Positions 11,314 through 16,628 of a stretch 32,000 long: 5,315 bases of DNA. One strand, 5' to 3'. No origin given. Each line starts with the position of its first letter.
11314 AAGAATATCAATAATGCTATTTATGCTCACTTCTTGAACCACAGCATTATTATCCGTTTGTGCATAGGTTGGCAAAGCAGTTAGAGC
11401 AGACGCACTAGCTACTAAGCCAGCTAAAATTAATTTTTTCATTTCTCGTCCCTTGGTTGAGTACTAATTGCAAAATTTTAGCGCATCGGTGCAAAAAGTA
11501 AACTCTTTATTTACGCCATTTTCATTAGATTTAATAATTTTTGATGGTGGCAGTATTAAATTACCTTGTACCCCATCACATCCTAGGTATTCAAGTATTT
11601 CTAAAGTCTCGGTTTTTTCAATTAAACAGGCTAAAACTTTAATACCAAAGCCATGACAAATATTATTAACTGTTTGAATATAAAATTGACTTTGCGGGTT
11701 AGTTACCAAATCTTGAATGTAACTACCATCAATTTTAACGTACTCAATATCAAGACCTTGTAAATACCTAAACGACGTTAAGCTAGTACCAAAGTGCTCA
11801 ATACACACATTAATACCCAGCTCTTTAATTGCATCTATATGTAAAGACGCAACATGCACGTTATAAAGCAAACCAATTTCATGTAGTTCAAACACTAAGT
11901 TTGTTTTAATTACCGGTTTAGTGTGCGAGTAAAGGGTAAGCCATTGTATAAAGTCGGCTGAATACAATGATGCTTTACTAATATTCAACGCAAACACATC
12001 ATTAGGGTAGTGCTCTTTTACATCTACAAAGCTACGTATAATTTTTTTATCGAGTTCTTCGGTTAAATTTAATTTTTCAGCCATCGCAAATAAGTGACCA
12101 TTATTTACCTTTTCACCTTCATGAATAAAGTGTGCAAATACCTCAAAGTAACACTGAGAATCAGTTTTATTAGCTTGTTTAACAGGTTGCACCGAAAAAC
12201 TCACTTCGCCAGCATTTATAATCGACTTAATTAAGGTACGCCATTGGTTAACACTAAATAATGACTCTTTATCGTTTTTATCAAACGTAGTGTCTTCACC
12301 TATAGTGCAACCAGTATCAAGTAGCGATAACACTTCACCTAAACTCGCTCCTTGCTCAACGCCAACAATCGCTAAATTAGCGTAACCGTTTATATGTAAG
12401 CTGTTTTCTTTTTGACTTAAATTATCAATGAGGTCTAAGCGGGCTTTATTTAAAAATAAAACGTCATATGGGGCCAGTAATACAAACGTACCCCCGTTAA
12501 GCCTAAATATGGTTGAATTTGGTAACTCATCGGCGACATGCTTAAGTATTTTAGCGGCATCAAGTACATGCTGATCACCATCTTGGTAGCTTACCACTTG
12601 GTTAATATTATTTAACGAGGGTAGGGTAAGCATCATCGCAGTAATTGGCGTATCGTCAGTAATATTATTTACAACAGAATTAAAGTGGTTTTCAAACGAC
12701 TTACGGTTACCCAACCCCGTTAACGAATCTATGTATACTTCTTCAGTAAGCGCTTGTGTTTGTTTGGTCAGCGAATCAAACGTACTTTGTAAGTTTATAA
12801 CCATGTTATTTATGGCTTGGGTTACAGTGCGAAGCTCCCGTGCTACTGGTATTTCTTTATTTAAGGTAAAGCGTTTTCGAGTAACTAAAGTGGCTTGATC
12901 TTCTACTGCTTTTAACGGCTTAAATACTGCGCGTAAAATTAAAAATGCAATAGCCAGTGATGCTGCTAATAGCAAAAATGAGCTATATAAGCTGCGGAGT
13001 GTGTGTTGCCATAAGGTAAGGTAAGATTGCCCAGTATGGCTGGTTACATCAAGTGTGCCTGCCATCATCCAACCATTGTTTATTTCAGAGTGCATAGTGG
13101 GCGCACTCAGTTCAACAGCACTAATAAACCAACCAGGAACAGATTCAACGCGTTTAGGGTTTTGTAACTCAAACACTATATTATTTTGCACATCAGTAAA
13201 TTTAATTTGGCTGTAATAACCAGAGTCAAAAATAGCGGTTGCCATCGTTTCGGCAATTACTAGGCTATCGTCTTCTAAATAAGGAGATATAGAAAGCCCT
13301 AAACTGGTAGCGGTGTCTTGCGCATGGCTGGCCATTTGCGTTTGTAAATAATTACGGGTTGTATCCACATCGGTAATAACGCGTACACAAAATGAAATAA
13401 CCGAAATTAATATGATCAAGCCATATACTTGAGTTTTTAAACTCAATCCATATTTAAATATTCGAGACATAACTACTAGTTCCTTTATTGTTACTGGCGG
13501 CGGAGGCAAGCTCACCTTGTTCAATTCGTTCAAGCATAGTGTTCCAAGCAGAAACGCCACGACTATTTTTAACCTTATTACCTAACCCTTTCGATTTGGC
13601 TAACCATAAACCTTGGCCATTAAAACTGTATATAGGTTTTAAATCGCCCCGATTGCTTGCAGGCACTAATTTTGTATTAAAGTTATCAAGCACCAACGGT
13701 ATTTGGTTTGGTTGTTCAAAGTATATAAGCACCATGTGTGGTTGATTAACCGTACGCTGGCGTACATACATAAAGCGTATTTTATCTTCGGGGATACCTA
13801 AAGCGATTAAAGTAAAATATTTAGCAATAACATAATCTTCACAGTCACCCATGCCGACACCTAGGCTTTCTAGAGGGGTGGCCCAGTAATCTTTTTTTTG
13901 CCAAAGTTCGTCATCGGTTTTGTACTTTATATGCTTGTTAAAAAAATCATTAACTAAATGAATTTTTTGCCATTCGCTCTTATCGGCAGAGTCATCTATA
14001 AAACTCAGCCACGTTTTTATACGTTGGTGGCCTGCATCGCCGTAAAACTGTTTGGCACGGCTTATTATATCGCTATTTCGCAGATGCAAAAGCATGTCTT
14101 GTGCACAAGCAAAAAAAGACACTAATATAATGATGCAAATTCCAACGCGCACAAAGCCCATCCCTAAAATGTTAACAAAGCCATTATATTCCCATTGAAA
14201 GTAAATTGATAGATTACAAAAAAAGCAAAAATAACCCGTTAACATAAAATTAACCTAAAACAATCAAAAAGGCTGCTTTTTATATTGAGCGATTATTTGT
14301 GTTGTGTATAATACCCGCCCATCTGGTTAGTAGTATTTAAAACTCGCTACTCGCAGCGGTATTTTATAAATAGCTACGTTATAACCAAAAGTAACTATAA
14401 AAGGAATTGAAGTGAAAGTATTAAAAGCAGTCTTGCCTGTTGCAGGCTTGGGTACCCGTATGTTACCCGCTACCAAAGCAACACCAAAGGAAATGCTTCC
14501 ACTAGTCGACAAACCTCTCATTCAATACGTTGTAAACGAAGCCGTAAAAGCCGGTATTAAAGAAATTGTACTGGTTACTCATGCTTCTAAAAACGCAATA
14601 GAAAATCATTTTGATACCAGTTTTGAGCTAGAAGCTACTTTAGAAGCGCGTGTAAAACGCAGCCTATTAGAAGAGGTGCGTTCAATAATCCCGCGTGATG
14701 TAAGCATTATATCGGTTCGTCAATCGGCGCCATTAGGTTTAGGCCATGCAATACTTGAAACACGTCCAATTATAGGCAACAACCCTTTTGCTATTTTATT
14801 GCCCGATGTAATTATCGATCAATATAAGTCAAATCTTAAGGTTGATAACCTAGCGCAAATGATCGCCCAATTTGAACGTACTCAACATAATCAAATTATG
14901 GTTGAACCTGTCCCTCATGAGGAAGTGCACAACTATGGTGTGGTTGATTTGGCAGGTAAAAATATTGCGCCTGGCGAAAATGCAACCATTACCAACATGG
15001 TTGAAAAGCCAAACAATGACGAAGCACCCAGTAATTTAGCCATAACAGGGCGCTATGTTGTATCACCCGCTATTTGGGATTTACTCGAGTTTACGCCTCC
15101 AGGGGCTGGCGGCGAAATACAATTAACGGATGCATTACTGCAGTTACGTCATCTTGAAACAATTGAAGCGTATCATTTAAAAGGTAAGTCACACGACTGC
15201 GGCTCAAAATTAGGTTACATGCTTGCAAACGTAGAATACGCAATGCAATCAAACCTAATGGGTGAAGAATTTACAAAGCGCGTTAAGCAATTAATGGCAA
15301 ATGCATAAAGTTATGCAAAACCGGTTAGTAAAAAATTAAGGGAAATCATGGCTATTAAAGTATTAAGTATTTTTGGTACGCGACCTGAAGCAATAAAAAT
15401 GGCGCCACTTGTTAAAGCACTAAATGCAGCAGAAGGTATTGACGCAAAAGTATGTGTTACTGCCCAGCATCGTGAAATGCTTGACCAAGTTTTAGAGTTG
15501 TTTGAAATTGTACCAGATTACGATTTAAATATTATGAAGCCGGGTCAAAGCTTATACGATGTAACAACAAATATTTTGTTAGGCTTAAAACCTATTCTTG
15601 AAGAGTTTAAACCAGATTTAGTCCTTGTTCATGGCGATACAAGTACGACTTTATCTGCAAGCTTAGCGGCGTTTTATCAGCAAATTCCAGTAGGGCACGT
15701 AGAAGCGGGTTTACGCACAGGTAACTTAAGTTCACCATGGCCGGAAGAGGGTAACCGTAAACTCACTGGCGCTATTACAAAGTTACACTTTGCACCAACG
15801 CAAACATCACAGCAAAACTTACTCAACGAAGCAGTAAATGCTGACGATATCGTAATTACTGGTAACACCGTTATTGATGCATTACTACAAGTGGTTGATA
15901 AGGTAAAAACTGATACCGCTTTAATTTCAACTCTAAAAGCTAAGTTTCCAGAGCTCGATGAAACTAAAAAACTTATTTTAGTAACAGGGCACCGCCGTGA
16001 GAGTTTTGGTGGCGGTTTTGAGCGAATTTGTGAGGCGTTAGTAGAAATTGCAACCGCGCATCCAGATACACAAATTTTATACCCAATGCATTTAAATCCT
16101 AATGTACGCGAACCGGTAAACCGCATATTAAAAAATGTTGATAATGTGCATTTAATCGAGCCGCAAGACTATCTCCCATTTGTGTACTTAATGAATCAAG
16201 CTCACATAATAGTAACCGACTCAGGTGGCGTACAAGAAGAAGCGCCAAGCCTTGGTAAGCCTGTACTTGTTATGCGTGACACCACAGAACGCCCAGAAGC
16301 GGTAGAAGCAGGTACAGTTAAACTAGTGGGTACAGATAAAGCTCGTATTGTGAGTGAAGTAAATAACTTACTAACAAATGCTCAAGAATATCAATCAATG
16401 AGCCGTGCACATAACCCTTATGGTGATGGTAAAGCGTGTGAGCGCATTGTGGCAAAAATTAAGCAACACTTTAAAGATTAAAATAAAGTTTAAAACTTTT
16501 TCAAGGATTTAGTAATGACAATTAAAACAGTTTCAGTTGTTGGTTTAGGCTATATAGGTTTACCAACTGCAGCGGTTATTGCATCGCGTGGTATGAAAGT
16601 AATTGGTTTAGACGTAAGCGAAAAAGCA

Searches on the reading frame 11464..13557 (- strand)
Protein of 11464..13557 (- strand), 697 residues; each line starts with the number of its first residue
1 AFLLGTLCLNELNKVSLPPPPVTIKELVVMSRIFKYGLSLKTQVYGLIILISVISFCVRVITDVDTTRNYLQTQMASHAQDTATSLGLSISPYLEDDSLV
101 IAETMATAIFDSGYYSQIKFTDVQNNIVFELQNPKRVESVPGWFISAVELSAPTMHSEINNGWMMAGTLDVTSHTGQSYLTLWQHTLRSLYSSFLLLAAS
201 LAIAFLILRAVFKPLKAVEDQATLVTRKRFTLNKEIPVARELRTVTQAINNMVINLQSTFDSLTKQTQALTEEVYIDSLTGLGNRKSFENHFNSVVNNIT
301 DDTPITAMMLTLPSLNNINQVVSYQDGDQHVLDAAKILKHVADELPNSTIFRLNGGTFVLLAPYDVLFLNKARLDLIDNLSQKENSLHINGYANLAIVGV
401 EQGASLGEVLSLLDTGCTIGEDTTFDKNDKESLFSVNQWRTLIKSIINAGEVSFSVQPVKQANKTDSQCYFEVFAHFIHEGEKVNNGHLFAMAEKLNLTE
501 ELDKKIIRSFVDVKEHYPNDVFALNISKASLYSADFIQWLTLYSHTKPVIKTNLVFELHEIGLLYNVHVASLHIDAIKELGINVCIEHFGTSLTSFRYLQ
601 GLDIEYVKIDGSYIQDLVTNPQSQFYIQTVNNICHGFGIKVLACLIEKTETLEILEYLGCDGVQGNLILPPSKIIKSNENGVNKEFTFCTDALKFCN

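Call 14: search_protein_families(library=ncbifam, proteins=[window:11464-13557:-], max_evalue=0.001)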
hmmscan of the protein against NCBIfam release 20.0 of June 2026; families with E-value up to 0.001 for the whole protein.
window:11464-13557:- (697 aa): 24 families
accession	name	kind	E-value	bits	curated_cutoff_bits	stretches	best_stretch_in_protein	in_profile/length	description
NF045673.1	c-di-GMPRcptLapD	equivalog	4.9e-103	345.6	1020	1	39-672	2-645/647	cyclic di-GMP receptor LapD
NF008281.1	PRK11059.1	equivalog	3.4e-42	144.6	663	1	43-669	5-627/633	RNase E specificity factor CsrD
NF007298.0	PRK09776.1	equivalog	4.2e-30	104.4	1135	1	265-670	675-1095/1111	diguanylate cyclase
NF053781.1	cdiGMPphdstlr2612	equivalog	4e-27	94.3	1600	1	253-670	816-1254/1268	Tlr1612 family c-di-GMP phosphodiesterase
NF052458.1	PhdiestGepA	equivalog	3.8e-26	91.5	1200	2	522-667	682-827/840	phosphodiesterase GepA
NF045675.1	PhdiestaseDibA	equivalog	2.7e-21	75.6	980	2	444-668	383-612/623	phosphodiesterase DibA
NF007423.1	PRK09966.1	equivalog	5.1e-21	75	325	1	50-361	18-325/390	diguanylate cyclase DgcN/YfiN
NF007474.0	PRK10060.1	equivalog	3.4e-19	68.5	782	2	509-668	482-641/663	cyclic di-GMP phosphodiesterase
NF008467.0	PRK11359.1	equivalog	3.5e-18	65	857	1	265-669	367-780/800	oxygen-sensing cyclic-di-GMP phosphodiesterase DosP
NF007839.0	PRK10551.1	equivalog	4.8e-14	51.8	461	1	447-672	272-501/518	cyclic di-GMP phosphodiesterase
NF008807.1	PRK11829.1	equivalog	3e-13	48.8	733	1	502-671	483-652/670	biofilm formation regulator HmsP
NF052596.1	RR_EAL_PvrR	equivalog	9.9e-10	37.6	580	1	440-668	144-376/398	response regulator cyclic di-GMP phosphodiesterase PvrR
NF052265.1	EAL_dom_RimA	equivalog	9.8e-09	34.8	430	1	552-670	114-232/248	S6 modification regulatory phosphodiesterase RimA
NF047872.1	GGDEF_GdpS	equivalog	9.3e-08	31.6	400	1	265-361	178-273/355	GGDEF domain-containing protein GdpS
NF051473.1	DigCycDgcsShew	equivalog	8.8e-07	28.6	400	1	265-366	126-226/291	diguanylate cyclase DgcS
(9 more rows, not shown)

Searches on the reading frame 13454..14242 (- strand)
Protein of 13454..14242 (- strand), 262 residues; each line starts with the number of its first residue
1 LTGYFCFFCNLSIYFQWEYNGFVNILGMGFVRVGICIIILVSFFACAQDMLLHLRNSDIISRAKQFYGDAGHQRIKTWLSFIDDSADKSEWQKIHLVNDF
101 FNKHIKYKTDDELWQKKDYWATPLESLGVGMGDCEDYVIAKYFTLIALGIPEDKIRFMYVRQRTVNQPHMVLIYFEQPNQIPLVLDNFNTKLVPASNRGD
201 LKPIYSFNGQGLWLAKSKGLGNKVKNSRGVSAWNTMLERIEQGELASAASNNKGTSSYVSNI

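Call 14: search_protein_families(library=ncbifam, proteins=[window:13454-14242:-], max_evalue=0.001)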
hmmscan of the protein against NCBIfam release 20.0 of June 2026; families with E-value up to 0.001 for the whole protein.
window:13454-14242:- (262 aa): 1 family
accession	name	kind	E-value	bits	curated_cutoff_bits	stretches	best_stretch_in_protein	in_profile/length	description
NF045674.1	CystProtLapG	equivalog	7.7e-66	221.4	320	1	55-241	26-213/221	cysteine protease LapG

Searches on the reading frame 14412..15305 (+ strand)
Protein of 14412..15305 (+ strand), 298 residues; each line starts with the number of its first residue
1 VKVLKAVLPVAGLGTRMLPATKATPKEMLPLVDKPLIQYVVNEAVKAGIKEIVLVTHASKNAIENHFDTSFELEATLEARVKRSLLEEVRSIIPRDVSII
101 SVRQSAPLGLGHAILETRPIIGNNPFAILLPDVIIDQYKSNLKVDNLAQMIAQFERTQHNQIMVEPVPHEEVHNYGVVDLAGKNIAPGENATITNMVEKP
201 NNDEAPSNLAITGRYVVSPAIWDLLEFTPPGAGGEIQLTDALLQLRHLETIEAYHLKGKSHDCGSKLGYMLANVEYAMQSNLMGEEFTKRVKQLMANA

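Call 11: search_protein_families(library=ncbifam, proteins=[window:14412-15305:+], max_evalue=0.001)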
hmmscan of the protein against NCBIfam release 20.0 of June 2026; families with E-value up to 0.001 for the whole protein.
window:14412-15305:+ (298 aa): 27 families (the best 25 are shown)
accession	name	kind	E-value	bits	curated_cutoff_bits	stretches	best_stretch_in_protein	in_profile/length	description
NF009928.0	PRK13389.1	equivalog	4.7e-136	452.8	548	1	2-296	7-299/302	UTP--glucose-1-phosphate uridylyltransferase GalU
TIGR01099.1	galU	equivalog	8.7e-109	363.1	326.8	1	4-271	2-260/261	UTP--glucose-1-phosphate uridylyltransferase GalU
NF007516.0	PRK10122.1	equivalog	3.8e-107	357.9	534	1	1-296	1-296/297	UTP--glucose-1-phosphate uridylyltransferase GalF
TIGR01105.1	galF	equivalog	1.3e-100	336.4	659.2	1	1-296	1-296/297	GalU regulator GalF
TIGR03992.1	Arch_glmU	subfamily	3.3e-33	115.1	292.1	2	95-272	70-223/393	bifunctional sugar-1-phosphate nucleotidylyltransferase/acetyltransferase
TIGR01208.1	rmlA_long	equivalog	5.7e-33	114.3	320.25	2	87-274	62-232/353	glucose-1-phosphate thymidylyltransferase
NF041313.1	UDPGP_AglF_Halo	equivalog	2.6e-30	105.6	400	2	95-265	69-223/234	UTP--glucose-1-phosphate uridylyltransferase AglF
NF041173.1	Sug_nt_acttase_Thmprot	equivalog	3e-16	59.4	600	1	4-266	1-217/405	bifunctional sugar-1-phosphate nucleotidylyltransferase/acetyltransferase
TIGR01207.1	rmlA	equivalog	1.4e-14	53.9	360.65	2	9-61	5-57/286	glucose-1-phosphate thymidylyltransferase RfbA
NF045761.1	NAMPUrTaseMurU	equivalog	3.9e-14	53.1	250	1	4-144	1-119/226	N-acetylmuramate alpha-1-phosphate uridylyltransferase MurU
NF012024.0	PRK15480.1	equivalog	1.5e-13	50.6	588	1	1-57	1-57/292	glucose-1-phosphate thymidylyltransferase RfbA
NF052502.1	man1P_GTase_Rv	exception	1.9e-10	40.2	440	1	5-84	2-81/352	mannose-1-phosphate guanylyltransferase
TIGR01173.1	glmU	equivalog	1.1e-09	37.6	366.85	1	6-282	3-240/452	bifunctional UDP-N-acetylglucosamine diphosphorylase/glucosamine-1-phosphate N-acetyltransferase GlmU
NF049965.1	GlMnHpPGnyltfHddC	equivalog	2.5e-09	37.1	300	1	5-72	2-69/221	D-glycero-D-manno-heptose 1-phosphate guanosyltransferase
NF010935.0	PRK14355.1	equivalog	4.2e-09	35.5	718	1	3-76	3-73/459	bifunctional UDP-N-acetylglucosamine diphosphorylase/glucosamine-1-phosphate N-acetyltransferase GlmU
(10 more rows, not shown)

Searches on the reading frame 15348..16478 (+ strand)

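Call 11: search_protein_families(library=ncbifam, proteins=[window:15348-16478:+], max_evalue=0.001)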
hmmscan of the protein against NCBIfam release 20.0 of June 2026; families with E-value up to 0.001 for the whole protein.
window:15348-16478:+ (377 aa): 4 families
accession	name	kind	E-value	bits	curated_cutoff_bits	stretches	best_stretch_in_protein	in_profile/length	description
TIGR00236.1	wecB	equivalog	1.4e-166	554.2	210.15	1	3-374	1-365/366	non-hydrolyzing UDP-N-acetylglucosamine 2-epimerase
TIGR03568.1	NeuC_NnaA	equivalog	9.7e-27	93.8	235.9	1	4-369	2-363/365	UDP-N-acetylglucosamine 2-epimerase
NF010135.0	PRK13609.1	equivalog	5.4e-05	22.3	500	1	147-373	151-367/388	diglucosyl diacylglycerol synthase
NF046086.1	BFO_1060_trans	domain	0.0002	20.6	200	0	225-371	205-360/365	BFO_1060 family glycosyltransferase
